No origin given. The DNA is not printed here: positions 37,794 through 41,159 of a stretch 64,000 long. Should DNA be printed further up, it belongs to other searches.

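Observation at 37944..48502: Three tandem paralogues of a ~1020-aa double-module HdrA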

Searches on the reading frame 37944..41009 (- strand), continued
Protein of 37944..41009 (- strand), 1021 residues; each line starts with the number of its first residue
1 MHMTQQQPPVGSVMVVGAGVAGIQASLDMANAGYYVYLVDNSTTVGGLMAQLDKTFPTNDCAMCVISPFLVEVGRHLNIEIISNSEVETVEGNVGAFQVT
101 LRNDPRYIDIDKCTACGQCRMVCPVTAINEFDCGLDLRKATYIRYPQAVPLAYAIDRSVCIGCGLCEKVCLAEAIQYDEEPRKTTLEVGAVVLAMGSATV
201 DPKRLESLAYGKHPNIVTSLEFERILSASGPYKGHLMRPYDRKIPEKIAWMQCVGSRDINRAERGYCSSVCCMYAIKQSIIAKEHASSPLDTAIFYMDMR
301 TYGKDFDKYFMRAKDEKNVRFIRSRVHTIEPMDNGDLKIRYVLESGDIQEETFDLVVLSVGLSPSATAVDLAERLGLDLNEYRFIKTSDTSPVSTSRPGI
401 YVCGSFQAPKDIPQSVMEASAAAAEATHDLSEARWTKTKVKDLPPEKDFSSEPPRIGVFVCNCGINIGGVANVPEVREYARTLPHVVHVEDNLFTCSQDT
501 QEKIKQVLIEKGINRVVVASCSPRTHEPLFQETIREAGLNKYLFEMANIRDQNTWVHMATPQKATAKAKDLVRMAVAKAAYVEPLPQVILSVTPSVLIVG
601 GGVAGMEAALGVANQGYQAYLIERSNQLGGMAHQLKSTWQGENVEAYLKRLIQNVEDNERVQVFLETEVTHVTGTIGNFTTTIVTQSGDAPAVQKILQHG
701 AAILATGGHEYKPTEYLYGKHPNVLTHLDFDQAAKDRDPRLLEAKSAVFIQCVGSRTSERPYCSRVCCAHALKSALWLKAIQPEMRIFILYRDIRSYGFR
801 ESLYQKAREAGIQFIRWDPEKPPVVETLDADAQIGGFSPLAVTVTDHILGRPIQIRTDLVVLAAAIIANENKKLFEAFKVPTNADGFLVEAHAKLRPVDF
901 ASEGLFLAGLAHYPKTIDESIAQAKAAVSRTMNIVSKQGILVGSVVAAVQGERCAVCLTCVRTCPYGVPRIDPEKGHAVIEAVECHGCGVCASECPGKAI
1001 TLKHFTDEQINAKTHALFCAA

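Call 30: find_encoding_contigs(protein=P0030, flank=10000, max_places=2)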
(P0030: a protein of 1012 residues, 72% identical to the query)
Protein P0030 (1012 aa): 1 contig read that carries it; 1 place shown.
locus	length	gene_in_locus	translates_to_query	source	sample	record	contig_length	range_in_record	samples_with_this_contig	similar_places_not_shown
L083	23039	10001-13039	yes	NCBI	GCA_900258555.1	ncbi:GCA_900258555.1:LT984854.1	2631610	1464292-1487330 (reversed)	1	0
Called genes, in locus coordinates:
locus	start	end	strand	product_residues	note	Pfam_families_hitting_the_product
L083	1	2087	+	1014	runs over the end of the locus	PF07992:Pyr_redox_2, PF12831:FAD_oxidored (weak), PF00037:Fer4 (weak), PF12838:Fer4_7 (weak), PF00890:FAD_binding_2 (weak), PF01266:DAO (weak), PF07992:Pyr_redox_2, PF12831:FAD_oxidored (weak), +9 more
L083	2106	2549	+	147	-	PF02662:FlpD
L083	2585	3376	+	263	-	PF13183:Fer4_8 (weak)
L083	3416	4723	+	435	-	PF13237:Fer4_10 (weak), PF13183:Fer4_8, PF13187:Fer4_9 (weak), PF13534:Fer4_17, PF02754:CCG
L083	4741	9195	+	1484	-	PF14691:Fer4_20, PF07992:Pyr_redox_2, PF13450:NAD_binding_8, PF07992:Pyr_redox_2, PF12831:FAD_oxidored, PF13450:NAD_binding_8, PF13187:Fer4_9, PF14697:Fer4_21, +18 more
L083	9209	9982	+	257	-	PF02662:FlpD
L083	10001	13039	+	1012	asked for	PF00070:Pyr_redox (faint), PF00890:FAD_binding_2 (faint), PF01134:GIDA (faint), PF00037:Fer4 (weak), PF12837:Fer4_6 (weak), PF07992:Pyr_redox_2, PF12831:FAD_oxidored, PF13450:NAD_binding_8 (weak), +12 more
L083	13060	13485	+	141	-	PF02662:FlpD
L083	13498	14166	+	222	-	PF12225:DUF5981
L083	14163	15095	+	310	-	PF02219:MTHFR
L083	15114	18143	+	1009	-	PF00070:Pyr_redox (faint), PF00890:FAD_binding_2 (faint), PF12831:FAD_oxidored (weak), PF12838:Fer4_7 (weak), PF07992:Pyr_redox_2 (weak), PF12831:FAD_oxidored (weak), PF13450:NAD_binding_8, PF12838:Fer4_7, +11 more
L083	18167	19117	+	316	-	PF13183:Fer4_8 (weak)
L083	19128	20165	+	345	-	PF13183:Fer4_8 (faint), PF12838:Fer4_7 (faint), PF17179:Fer4_22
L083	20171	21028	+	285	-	PF00970:FAD_binding_6, PF00175:NAD_binding_1, PF10418:DHODB_Fe-S_bind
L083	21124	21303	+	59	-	-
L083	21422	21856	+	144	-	PF02662:FlpD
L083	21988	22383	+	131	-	PF00070:Pyr_redox (faint), PF03486:HI0933_like (faint), PF07992:Pyr_redox_2, PF12831:FAD_oxidored, PF00037:Fer4 (weak)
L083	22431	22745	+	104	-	PF01521:Fe-S_biosyn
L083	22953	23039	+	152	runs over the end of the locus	PF07610:DUF1573, PF22544:HYDIN_VesB_CFA65-like_Ig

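Call 34: find_encoding_contigs(protein=P0001, flank=10000, max_places=3)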
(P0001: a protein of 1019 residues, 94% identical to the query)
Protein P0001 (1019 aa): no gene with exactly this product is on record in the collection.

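Call 72: predict_structure(alignment_id=A3)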
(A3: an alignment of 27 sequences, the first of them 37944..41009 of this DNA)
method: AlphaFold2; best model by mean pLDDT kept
length: 1021 residues; sequences in the alignment: 27
mean_pLDDT: 78.7   pTM: 0.82
mean pLDDT of the five models: 78.7, 78.6, 78.3, 74.0, 68.1
residues with pLDDT >= 90: 305; 70-90: 465; 50-70: 176; < 50: 75
segments of 3 or more residues with pLDDT < 50: 1-6, 53-60, 126-155, 228-234, 258-262, 464-469, 831-836
pLDDT, mean of each block of 10 residues (from residue 1): 53 90 91 91 64 47 60 79 84 93 62 56 48 29 32 50 73 65 88 85 79 84 59 58 87 64 61 81 77 83 68 88 84 92 85 91 83 93 90 94 87 86 93 86 76 88 51 83 92 59 84 88 63 84 80 55 80 87 74 94 96 96 92 87 93 97 93 81 79 87 89 89 91 91 93 82 77 92 94 77 84 86 83 56 80 90 86 81 78 71 82 84 94 89 70 85 72 85 66 78 66 64 49
secondary structure, 60 per line:
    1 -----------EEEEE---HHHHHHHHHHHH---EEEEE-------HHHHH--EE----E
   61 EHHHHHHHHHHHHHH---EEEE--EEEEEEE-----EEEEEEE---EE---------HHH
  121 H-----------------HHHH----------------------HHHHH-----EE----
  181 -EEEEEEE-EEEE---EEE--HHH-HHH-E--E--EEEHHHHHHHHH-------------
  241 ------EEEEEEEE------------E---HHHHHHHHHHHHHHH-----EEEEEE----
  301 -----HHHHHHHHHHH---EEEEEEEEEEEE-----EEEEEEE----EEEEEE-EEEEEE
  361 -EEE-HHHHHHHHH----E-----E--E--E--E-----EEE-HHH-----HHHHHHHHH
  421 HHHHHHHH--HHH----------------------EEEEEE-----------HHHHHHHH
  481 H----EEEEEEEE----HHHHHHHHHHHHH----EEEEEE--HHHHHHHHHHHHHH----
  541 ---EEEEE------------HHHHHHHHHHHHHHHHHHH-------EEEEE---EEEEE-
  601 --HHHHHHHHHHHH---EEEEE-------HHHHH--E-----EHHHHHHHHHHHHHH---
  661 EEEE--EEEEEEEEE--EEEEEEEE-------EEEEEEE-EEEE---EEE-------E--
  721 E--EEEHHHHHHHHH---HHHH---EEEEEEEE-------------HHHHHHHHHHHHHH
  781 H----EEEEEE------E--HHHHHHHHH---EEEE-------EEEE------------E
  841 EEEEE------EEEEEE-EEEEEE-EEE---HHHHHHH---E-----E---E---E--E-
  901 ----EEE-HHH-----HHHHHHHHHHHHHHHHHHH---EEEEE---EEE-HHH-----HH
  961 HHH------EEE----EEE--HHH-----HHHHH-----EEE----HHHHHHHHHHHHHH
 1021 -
elements in order (helices of 4 or more, strands of 3 or more residues): E12-16 H20-31 E35-39 H47-51 H62-75 E79-82 E85-91 E97-103 H118-121 H139-142 H165-169 E182-188 E190-193 E197-199 E216-218 H219-227 E247-254 H271-285 E291-296 H306-316 E320-331 E337-343 E348-353 E355-360 E362-364 H366-374 E400-402 H412-428 E456-461 H473-481 E486-493 H498-510 E515-520 H523-536 E544-548 H561-579 E587-591 E595-599 H603-614 E618-622 H630-634 H644-657 E661-664 E667-675 E678-685 E693-699 E701-704 E708-710 E724-726 H727-735 H739-742 E746-753 H767-781 E786-791 H801-809 E813-816 E824-827 E840-845 E852-857 E859-864 E866-868 H872-878 E905-907 H917-935 E939-943 E947-949 H959-963 E970-972 E977-979 H990-994 E1000-1002 H1007-1020

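Call 74: fold_search(model_id=the predicted structure, library=pdb)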
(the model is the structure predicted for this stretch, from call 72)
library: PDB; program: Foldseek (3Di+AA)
matches with E <= 10: 1877; with E <= 0.001: 736
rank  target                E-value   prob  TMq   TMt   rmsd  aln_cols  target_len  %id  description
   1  8rvy_A                2.7e-56  1.00  0.40  0.61   8.3       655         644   35  CryoEM structure of the Elp-Hdr complex of Methanothermobacter marburgensis state 1 (composite structure) (released 2025-05-14)
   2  8rvu_A                4.4e-55  1.00  0.50  0.78   3.3       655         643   35  CryoEM structure of the Elp-Hdr complex of Methanothermobacter marburgensis state 2 (composite structure) (released 2025-05-14)
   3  5odc_A                1.6e-54  1.00  0.51  0.77   3.6       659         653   34  Heterodisulfide reductase / [NiFe]-hydrogenase complex from Methanothermococcus thermolithotrophicus at 2.3 A resoluti (released 2017-08-30)
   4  5odh_A                2.1e-54  1.00  0.50  0.76   3.6       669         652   33  Heterodisulfide reductase / [NiFe]-hydrogenase complex from Methanothermococcus thermolithotrophicus soaked with heter (released 2017-08-30)
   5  5odi_A                4.8e-54  1.00  0.50  0.76   3.7       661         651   34  Heterodisulfide reductase / [NiFe]-hydrogenase complex from Methanothermococcus thermolithotrophicus cocrystallized wi (released 2017-08-30)
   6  7bkb_A                2.7e-52  1.00  0.51  0.77   3.0       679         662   33  Formate dehydrogenase - heterodisulfide reductase - formylmethanofuran dehydrogenase complex from Methanospirillum hun (released 2021-09-29)
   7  7bkd_A                4.6e-52  1.00  0.42  0.61   7.3       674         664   33  Formate dehydrogenase - heterodisulfide reductase - formylmethanofuran dehydrogenase complex from Methanospirillum hun (released 2021-09-29)
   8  8rvu_a                7.4e-40  1.00  0.39  0.89   3.3       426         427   41  CryoEM structure of the Elp-Hdr complex of Methanothermobacter marburgensis state 2 (composite structure) (released 2025-05-14)
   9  8rwn_A                2.1e-39  1.00  0.39  0.89   3.3       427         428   41  CryoEM structure of the Hdr(ABC)2 subunits of the Elp-Hdr complex of Methanothermobacter marburgensis (released 2025-05-14)
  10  7bke_A                4.4e-37  1.00  0.38  0.84   3.4       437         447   38  Formate dehydrogenase - heterodisulfide reductase - formylmethanofuran dehydrogenase complex from Methanospirillum hun (released 2021-09-29)
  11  7bkd_a                6.8e-37  1.00  0.39  0.85   4.6       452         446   36  Formate dehydrogenase - heterodisulfide reductase - formylmethanofuran dehydrogenase complex from Methanospirillum hun (released 2021-09-29)
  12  6tjr_A                6.1e-27  1.00  0.30  0.85   3.2       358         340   26  Structure of HdrA-like subunit from Hyphomicrobium denitrificans (released 2020-08-19)
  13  7m31_C                1.5e-14  1.00  0.24  0.24  34.0      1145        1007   11  Dihydropyrimidine Dehydrogenase (DPD) C671S Mutant Soaked with Thymine and NADPH Anaerobically (released 2021-06-09)
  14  3cty_A                2.0e-14  1.00  0.24  0.69   5.1       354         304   15  Crystal structure of T. acidophilum thioredoxin reductase (released 2009-02-24)
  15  7m32_A                2.0e-14  1.00  0.23  0.23  34.1      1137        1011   11  Dihydropyrimidine Dehydrogenase (DPD) C671A Mutant Soaked with Uracil and NADPH Anaerobically (released 2021-06-09)
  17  7ljt_B                5.2e-14  1.00  0.23  0.23  33.4      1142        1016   11  Porcine Dihydropyrimidine Dehydrogenase (DPD) soaked with 5-Ethynyluracil (5EU), NADPH - 20 minutes (released 2021-04-07)
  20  1h7w_A                7.3e-14  1.00  0.24  0.24  33.4      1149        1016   12  Dihydropyrimidine dehydrogenase (DPD) from pig (released 2001-02-23)
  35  1h7x_A                2.7e-13  1.00  0.24  0.24  32.9      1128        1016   12  Dihydropyrimidine dehydrogenase (DPD) from pig, ternary complex of a mutant enzyme (C671A), NADPH and 5-fluorouracil (released 2001-02-23)
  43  3urh_B                4.6e-13  1.00  0.23  0.47   9.2       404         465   11  Crystal structure of a dihydrolipoamide dehydrogenase from Sinorhizobium meliloti 1021 (released 2011-12-14)
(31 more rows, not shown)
